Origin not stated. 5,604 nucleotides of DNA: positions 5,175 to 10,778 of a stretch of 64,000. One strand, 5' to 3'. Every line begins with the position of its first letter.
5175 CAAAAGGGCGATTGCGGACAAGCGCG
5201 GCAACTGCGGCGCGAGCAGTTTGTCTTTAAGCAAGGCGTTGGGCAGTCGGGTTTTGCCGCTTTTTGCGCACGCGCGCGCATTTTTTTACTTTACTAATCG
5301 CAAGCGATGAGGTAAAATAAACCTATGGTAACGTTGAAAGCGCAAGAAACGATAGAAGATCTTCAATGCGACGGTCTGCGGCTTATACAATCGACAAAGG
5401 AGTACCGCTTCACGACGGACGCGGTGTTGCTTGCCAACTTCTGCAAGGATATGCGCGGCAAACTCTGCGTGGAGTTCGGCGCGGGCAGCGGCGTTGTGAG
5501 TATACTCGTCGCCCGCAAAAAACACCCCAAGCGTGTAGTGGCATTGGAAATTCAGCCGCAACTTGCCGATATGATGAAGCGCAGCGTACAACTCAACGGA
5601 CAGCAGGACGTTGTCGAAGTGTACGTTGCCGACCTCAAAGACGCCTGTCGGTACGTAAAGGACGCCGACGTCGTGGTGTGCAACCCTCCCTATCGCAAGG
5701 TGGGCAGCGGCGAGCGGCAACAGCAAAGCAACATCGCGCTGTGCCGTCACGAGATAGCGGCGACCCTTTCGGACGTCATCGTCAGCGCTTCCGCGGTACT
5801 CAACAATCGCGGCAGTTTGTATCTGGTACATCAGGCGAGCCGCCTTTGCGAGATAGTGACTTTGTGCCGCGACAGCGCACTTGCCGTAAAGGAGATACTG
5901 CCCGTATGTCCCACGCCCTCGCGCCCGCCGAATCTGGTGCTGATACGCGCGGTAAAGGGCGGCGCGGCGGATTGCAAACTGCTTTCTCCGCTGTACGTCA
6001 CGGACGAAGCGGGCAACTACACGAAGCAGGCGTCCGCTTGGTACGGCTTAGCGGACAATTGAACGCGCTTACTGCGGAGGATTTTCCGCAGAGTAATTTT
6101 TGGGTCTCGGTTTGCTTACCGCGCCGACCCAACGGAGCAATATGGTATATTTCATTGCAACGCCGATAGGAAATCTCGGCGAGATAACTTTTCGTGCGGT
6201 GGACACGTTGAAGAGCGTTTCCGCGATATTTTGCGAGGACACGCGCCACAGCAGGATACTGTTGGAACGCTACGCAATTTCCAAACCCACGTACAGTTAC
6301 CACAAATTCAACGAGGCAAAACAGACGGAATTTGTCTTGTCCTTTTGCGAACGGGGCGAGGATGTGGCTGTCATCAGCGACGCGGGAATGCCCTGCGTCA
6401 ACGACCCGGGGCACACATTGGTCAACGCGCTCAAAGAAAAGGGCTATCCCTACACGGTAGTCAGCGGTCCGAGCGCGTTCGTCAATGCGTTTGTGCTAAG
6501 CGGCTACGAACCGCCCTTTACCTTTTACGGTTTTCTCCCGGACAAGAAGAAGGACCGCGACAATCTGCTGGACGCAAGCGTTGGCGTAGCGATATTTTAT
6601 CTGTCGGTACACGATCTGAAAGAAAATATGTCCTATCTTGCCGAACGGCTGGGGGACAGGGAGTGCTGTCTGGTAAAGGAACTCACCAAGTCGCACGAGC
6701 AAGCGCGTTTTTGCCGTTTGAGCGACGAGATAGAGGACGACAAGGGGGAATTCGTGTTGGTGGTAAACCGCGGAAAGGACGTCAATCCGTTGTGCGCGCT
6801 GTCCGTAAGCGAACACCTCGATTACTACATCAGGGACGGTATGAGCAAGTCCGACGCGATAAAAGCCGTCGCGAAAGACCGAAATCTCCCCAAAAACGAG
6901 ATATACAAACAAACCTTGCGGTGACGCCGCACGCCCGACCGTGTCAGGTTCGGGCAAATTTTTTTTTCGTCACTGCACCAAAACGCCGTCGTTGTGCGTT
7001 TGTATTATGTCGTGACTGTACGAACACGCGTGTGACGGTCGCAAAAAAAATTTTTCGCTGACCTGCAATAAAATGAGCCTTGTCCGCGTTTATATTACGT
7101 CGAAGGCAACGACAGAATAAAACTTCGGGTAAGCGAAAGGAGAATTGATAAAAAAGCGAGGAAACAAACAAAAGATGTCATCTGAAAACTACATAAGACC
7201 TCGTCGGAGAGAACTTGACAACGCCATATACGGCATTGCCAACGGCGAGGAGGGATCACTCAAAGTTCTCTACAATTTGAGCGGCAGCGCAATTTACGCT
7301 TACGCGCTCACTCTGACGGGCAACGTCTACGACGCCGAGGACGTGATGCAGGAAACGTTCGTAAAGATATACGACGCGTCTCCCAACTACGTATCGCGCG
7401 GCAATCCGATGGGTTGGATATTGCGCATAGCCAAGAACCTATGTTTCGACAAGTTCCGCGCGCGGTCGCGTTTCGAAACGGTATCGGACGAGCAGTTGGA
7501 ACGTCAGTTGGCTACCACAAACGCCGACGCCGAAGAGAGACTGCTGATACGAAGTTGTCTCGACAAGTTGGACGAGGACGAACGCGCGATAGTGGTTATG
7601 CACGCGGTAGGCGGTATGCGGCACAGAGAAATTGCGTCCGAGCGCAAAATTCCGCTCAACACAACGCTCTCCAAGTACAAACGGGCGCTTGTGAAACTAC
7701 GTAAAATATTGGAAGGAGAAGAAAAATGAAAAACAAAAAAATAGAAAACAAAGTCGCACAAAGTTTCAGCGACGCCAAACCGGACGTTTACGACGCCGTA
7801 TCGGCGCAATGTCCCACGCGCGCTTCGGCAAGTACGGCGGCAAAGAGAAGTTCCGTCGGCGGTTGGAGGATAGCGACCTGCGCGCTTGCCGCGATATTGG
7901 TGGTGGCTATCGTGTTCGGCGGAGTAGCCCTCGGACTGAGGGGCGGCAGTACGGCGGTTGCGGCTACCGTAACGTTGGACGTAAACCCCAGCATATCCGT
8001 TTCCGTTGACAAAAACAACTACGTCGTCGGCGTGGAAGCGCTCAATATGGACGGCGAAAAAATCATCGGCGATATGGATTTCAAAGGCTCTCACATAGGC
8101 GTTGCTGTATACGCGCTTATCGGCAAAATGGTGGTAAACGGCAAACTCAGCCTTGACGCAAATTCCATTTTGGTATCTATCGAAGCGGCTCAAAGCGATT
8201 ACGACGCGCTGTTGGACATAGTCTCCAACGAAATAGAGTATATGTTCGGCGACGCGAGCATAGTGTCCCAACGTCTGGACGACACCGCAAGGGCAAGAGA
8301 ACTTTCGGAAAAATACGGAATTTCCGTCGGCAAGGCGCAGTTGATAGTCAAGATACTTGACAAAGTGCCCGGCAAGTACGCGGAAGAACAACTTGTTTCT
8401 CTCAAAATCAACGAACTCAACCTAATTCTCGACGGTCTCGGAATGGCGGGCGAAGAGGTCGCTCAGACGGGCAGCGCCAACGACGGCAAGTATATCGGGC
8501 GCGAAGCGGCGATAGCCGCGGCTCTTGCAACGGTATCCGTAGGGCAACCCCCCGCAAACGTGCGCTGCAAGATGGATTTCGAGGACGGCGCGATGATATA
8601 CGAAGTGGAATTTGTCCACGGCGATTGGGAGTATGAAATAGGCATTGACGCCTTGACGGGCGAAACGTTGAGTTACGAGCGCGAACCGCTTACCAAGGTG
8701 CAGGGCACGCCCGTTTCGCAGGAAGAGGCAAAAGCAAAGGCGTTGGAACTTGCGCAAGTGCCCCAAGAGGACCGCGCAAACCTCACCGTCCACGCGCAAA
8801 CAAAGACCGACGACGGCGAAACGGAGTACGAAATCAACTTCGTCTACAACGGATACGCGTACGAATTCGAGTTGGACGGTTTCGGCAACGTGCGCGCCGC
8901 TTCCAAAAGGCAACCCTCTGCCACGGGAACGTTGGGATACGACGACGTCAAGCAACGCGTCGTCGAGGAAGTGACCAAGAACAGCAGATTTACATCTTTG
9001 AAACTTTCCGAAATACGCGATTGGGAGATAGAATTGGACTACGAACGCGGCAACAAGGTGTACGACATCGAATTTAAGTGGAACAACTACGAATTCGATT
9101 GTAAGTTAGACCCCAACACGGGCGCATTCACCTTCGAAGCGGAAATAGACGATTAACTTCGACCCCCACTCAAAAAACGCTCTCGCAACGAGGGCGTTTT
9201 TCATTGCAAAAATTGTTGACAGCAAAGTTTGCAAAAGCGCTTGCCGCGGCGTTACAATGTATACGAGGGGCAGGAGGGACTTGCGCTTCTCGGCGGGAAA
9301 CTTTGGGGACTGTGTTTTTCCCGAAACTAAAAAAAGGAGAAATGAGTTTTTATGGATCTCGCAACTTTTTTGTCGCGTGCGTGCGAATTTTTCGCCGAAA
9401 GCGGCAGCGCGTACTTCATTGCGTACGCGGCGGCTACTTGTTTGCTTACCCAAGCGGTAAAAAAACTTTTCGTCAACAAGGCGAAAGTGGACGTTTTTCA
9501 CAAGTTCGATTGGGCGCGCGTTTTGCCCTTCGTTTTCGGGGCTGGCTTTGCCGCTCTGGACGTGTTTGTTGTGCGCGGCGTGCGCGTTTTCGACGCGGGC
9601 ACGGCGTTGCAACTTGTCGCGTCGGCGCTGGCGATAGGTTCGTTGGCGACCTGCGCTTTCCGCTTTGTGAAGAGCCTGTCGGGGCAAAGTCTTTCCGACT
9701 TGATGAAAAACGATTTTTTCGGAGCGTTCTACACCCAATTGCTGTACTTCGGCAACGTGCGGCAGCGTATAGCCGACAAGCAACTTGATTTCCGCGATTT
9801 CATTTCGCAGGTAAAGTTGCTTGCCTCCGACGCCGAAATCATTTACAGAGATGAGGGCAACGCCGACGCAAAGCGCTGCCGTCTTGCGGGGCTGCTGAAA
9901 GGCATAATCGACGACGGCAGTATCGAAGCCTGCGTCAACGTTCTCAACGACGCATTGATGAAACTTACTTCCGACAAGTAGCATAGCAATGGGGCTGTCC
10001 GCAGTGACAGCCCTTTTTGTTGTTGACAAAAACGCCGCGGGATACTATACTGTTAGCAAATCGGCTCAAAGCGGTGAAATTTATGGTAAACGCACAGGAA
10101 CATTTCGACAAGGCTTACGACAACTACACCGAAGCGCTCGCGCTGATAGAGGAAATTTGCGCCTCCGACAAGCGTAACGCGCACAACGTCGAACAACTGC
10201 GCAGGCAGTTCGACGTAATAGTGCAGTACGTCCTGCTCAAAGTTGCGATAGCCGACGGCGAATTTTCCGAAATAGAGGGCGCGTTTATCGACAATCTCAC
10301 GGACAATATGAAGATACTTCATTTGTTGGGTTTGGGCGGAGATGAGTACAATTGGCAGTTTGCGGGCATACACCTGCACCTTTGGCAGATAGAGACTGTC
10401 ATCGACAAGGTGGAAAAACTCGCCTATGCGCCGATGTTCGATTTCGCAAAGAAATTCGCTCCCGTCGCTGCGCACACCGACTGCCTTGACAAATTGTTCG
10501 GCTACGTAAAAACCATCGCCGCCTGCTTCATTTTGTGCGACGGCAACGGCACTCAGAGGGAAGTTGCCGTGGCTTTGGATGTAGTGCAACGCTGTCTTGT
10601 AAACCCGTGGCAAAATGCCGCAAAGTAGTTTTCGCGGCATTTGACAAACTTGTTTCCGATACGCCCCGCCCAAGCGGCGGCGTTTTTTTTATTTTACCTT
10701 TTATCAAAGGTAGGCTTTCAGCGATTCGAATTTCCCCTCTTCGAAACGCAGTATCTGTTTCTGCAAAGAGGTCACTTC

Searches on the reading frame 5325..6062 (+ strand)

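Call 78: search_protein_families(library=pfam, proteins=[window:5325-6062:+], max_evalue=0.001)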
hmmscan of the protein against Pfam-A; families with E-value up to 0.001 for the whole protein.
window:5325-6062:+ (245 aa): 8 families
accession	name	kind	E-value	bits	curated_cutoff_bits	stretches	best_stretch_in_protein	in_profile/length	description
PF05175.20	MTS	-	6.6e-13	49.1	23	1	33-171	21-142/170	Methyltransferase small domain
PF02475.24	TRM5-TYW2_MTfase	-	2.7e-10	40.9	28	1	45-124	37-115/164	TRM5/TYW2 methyltransferase domain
PF03602.21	Cons_hypoth95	-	3.9e-06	27.1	24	1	23-127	17-127/182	Conserved hypothetical protein 95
PF06325.19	PrmA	-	3.9e-06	27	22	1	45-120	162-233/296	Ribosomal protein L11 methyltransferase (PrmA)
PF10294.15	Methyltransf_16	-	1.2e-05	25.6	21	1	42-100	44-103/174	Lysine methyltransferase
PF13649.12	Methyltransf_25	-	8.2e-05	23.7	27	1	49-120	2-71/97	Methyltransferase domain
PF01861.22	BpsA_C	-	0.00019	21.2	27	1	30-123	30-122/243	Branched-chain polyamine synthase A C-terminal domain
PF08242.18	Methyltransf_12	-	0.00032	21.8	30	1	49-120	1-72/98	Methyltransferase domain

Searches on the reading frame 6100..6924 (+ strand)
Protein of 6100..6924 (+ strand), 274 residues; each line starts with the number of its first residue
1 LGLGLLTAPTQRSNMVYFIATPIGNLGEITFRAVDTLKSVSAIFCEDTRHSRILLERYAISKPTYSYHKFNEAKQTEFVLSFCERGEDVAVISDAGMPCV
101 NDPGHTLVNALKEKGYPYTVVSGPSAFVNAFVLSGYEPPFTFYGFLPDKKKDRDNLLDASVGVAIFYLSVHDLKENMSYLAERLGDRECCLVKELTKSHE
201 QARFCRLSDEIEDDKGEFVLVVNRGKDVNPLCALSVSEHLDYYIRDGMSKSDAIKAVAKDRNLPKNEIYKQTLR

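Call 78: search_protein_families(library=pfam, proteins=[window:6100-6924:+], max_evalue=0.001)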
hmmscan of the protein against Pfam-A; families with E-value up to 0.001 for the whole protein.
window:6100-6924:+ (274 aa): 1 family
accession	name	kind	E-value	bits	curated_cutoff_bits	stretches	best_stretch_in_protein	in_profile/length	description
PF00590.25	TP_methylase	-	2.8e-27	96.5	27.8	1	15-208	1-209/212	Tetrapyrrole (Corrin/Porphyrin) Methylases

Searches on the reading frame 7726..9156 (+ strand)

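Call 78: search_protein_families(library=pfam, proteins=[window:7726-9156:+], max_evalue=0.001)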
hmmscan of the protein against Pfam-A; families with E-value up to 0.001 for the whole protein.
window:7726-9156:+ (476 aa): 2 families
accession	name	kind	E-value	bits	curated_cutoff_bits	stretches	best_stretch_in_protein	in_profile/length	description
PF23750.1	RsgI_M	-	8.4e-24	85.1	25.3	1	80-207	2-131/133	Anti-sigma factor RsgI-like central domain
PF03413.25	PepSY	-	6.3e-15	55.7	24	1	257-318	2-60/60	Peptidase propeptide and YPEB domain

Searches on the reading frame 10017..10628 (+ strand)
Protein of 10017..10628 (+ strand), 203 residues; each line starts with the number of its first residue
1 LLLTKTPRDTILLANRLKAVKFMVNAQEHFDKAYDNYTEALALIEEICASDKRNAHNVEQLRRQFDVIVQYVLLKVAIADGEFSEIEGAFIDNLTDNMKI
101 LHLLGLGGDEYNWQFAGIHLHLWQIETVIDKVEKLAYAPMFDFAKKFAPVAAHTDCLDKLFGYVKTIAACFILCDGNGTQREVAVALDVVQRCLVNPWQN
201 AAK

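Call 30: search_protein_families(library=pfam, proteins=[window:10017-10628:+], max_evalue=0.01)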
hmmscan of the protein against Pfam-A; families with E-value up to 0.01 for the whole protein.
window:10017-10628:+ (203 aa): 1 family
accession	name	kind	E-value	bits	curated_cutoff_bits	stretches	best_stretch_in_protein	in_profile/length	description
PF05099.18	TerB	-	0.0099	16.6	24.4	0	71-100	79-108/118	Tellurite resistance protein TerB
